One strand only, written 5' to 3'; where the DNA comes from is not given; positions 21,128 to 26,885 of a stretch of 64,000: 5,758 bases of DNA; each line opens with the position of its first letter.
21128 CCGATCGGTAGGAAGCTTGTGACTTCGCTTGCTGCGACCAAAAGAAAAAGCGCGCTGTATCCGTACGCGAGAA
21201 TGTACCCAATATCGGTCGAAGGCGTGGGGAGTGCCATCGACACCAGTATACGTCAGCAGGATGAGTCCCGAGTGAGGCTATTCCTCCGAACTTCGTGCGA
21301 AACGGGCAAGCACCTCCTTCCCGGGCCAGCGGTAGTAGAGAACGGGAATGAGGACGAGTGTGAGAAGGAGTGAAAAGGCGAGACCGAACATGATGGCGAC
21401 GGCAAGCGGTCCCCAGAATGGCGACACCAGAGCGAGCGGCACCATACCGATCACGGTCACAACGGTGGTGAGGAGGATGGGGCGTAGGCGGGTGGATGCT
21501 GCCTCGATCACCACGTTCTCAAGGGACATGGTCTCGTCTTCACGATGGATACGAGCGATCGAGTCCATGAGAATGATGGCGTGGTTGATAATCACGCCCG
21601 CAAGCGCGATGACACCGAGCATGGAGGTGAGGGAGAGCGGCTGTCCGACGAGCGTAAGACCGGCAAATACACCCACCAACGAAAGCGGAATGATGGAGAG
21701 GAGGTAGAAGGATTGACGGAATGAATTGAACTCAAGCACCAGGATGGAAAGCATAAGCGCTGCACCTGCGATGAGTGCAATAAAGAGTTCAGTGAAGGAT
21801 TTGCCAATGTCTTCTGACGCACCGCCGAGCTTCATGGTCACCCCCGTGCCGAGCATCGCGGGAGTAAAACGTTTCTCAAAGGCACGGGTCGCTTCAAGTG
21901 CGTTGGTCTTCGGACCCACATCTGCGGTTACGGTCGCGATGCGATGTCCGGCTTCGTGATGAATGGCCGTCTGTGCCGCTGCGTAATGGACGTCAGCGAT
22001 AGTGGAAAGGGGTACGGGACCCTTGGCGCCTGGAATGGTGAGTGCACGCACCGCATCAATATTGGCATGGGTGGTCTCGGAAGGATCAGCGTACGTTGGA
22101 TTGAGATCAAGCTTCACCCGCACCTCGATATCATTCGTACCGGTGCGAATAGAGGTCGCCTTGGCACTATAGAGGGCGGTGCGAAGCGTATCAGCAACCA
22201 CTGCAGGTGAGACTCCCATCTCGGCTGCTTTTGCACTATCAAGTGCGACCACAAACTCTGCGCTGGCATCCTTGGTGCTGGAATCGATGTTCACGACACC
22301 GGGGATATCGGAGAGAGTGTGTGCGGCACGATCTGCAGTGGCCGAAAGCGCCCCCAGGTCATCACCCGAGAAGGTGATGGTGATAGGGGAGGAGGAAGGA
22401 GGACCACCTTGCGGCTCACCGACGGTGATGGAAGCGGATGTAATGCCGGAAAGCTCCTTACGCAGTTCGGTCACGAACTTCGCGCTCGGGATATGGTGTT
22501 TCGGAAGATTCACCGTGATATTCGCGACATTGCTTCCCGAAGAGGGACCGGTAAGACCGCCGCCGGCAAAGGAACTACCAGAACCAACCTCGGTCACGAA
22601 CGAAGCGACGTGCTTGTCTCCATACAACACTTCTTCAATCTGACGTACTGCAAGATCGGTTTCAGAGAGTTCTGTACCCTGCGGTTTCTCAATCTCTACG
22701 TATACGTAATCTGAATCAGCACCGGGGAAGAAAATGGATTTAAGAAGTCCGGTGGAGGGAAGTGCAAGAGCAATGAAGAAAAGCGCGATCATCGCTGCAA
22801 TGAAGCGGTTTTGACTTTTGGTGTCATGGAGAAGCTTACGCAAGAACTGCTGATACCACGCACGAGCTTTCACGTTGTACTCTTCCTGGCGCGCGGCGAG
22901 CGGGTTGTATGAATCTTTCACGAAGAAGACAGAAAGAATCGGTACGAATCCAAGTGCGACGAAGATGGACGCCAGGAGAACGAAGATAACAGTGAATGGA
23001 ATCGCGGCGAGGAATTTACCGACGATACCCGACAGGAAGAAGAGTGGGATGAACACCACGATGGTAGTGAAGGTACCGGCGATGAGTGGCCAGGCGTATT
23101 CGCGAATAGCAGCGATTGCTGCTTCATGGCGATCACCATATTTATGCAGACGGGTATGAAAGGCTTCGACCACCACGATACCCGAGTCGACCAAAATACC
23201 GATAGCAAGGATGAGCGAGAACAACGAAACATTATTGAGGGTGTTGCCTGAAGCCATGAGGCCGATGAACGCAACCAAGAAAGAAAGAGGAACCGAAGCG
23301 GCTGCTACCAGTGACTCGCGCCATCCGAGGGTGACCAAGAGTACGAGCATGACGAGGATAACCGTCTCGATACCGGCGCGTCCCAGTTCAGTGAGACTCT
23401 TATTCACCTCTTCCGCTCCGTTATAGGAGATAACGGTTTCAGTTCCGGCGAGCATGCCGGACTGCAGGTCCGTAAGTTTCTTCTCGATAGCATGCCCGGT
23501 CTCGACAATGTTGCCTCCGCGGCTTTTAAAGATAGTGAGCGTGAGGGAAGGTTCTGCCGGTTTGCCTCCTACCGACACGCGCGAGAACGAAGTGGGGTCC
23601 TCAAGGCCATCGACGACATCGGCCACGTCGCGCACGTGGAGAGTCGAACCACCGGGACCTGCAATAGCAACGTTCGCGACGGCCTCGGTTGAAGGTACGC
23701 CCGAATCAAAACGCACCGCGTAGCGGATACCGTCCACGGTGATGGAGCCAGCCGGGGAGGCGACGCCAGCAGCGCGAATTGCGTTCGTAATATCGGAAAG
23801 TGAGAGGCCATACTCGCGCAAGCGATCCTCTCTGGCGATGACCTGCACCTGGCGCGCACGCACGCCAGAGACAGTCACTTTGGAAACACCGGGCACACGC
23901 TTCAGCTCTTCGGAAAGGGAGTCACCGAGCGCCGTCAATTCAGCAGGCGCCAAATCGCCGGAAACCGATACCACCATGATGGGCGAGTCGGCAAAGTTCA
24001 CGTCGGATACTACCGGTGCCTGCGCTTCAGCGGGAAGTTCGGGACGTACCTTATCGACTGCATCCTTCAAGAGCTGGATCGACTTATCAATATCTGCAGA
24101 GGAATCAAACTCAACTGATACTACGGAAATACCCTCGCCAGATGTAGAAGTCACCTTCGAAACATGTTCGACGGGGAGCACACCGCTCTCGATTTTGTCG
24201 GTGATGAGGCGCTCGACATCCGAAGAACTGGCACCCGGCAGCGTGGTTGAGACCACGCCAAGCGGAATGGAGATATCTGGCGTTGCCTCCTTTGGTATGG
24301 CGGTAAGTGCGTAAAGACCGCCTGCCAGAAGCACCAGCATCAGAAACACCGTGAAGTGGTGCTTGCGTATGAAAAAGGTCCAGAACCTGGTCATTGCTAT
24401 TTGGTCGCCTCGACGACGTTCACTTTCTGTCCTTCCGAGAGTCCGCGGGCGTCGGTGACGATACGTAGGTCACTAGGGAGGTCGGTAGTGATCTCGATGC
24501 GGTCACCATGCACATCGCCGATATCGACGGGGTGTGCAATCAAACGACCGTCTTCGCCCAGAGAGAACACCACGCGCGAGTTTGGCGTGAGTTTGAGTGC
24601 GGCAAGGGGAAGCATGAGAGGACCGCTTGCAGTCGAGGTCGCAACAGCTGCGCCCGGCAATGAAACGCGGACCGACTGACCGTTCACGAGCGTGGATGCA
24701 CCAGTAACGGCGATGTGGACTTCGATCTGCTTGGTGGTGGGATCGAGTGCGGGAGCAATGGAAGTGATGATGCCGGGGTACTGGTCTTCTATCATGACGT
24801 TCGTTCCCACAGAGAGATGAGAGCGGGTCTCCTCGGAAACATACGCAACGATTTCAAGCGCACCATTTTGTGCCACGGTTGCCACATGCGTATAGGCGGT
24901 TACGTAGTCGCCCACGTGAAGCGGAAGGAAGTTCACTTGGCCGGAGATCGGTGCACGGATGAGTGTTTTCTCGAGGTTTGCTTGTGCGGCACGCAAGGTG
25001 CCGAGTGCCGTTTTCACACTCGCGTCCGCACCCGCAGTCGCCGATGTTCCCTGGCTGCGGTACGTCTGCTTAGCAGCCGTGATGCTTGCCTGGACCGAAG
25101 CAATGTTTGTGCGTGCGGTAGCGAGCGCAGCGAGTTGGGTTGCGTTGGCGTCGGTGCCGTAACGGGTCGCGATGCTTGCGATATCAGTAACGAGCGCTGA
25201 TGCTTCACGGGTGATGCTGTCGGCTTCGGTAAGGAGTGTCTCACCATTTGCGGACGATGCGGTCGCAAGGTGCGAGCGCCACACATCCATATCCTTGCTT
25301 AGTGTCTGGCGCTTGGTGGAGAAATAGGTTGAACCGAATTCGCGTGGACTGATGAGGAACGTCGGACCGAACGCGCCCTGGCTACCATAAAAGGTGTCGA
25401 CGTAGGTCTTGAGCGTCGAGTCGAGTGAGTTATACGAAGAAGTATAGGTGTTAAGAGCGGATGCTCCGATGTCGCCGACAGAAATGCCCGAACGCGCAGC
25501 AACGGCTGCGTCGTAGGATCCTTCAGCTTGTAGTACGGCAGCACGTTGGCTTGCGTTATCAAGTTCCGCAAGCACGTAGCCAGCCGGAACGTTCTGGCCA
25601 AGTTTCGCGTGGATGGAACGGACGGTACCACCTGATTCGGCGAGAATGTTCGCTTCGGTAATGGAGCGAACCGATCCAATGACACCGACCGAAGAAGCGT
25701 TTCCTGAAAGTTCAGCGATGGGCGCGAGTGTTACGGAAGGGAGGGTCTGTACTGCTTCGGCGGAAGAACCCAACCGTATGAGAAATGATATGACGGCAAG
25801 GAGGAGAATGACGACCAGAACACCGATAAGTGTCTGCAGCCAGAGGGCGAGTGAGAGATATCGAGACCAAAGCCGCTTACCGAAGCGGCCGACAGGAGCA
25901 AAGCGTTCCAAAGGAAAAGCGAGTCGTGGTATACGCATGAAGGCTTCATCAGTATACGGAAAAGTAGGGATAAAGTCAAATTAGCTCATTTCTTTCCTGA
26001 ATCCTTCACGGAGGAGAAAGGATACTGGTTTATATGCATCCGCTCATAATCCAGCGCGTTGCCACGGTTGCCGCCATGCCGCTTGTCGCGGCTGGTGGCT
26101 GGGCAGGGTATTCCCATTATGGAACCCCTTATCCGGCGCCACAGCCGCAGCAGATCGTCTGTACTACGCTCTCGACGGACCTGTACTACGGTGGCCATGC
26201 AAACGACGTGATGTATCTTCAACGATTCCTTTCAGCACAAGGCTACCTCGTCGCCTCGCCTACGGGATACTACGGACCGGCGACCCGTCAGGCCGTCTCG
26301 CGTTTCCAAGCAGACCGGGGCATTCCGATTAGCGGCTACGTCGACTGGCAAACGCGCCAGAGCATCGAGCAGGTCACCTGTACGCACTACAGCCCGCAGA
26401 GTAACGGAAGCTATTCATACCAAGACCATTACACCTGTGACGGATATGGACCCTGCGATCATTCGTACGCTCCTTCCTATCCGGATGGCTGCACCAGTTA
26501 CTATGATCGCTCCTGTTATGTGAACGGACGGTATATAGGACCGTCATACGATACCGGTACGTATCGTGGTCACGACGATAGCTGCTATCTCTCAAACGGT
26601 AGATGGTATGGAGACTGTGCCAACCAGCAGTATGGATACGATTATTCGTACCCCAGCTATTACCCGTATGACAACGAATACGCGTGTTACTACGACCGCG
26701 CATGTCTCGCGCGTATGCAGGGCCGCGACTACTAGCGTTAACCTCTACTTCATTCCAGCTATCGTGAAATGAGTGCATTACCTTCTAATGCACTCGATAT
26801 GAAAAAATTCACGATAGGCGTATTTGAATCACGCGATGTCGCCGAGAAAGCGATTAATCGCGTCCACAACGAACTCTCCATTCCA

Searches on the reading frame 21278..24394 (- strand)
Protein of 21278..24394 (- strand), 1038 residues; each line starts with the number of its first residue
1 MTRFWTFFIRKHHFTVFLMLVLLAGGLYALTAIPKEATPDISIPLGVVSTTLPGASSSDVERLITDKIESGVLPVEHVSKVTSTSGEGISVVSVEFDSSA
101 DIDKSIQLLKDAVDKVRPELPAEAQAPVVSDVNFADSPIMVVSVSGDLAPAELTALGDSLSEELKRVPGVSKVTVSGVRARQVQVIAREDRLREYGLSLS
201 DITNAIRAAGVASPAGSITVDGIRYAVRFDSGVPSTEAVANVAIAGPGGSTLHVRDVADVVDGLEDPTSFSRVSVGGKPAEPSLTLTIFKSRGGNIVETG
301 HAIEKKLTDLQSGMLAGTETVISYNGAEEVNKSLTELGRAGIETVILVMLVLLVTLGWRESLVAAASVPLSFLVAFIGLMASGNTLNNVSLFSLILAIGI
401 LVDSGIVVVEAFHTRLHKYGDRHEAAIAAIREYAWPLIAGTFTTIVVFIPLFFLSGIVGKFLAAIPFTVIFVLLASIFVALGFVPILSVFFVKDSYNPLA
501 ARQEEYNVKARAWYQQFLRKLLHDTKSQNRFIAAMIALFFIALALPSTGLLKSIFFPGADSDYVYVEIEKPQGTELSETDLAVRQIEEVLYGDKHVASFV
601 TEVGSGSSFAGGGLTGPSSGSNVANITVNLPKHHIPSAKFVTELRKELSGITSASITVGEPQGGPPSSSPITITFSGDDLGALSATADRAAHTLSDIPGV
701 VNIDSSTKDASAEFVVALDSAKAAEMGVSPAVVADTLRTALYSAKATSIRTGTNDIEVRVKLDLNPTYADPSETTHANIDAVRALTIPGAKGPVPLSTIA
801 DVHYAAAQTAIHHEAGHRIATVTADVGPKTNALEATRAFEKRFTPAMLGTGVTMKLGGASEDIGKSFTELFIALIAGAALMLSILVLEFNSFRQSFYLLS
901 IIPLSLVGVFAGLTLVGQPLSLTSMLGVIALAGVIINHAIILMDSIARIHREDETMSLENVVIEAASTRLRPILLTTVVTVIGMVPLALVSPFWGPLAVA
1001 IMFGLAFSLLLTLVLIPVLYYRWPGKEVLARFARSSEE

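Call 17: search_protein_families(library=pfam, max_evalue=0.00001, proteins=[window:21278-24394:-])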
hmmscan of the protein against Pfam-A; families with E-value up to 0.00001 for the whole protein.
window:21278-24394:- (1038 aa): 3 families
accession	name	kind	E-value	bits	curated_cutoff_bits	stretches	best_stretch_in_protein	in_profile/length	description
PF00873.25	ACR_tran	-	5.2e-183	610.9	28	1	5-1021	2-1018/1021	AcrB/AcrD/AcrF family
PF03176.21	MMPL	-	1.5e-06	27.8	20.5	0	844-1019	115-298/333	MMPL family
PF02355.23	SecD_SecF_C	-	7.3e-06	25.9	20.5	0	863-1008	25-171/189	Protein export membrane protein SecD/SecF, C-terminal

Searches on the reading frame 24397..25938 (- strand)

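Call 17: search_protein_families(library=pfam, max_evalue=0.00001, proteins=[window:24397-25938:-])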
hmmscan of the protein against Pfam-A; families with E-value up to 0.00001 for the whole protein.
window:24397-25938:- (513 aa): 2 families
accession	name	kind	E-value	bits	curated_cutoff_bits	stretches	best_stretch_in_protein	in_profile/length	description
PF13437.12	HlyD_3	-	2.5e-15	57.6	22.2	1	327-414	2-96/106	HlyD family secretion protein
PF16576.10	HlyD_D23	-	7.1e-09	35.7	30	1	313-412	97-202/214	Barrel-sandwich domain of CusB or HlyD membrane-fusion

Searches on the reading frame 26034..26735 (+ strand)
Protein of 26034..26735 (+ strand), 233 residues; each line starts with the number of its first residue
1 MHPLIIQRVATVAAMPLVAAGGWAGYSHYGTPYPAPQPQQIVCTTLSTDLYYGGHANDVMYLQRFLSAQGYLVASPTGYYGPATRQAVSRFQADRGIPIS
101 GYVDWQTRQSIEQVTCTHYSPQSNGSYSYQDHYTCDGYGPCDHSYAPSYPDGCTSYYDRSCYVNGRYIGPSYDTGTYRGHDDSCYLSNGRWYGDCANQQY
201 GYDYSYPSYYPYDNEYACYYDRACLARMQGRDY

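Call 17: search_protein_families(library=pfam, max_evalue=0.00001, proteins=[window:26034-26735:+])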
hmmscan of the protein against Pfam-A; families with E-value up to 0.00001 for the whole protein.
window:26034-26735:+ (233 aa): 1 family
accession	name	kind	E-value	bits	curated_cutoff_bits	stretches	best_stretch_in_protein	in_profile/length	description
PF01471.23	PG_binding_1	-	4.9e-15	55.9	23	1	57-110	3-56/57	Putative peptidoglycan binding domain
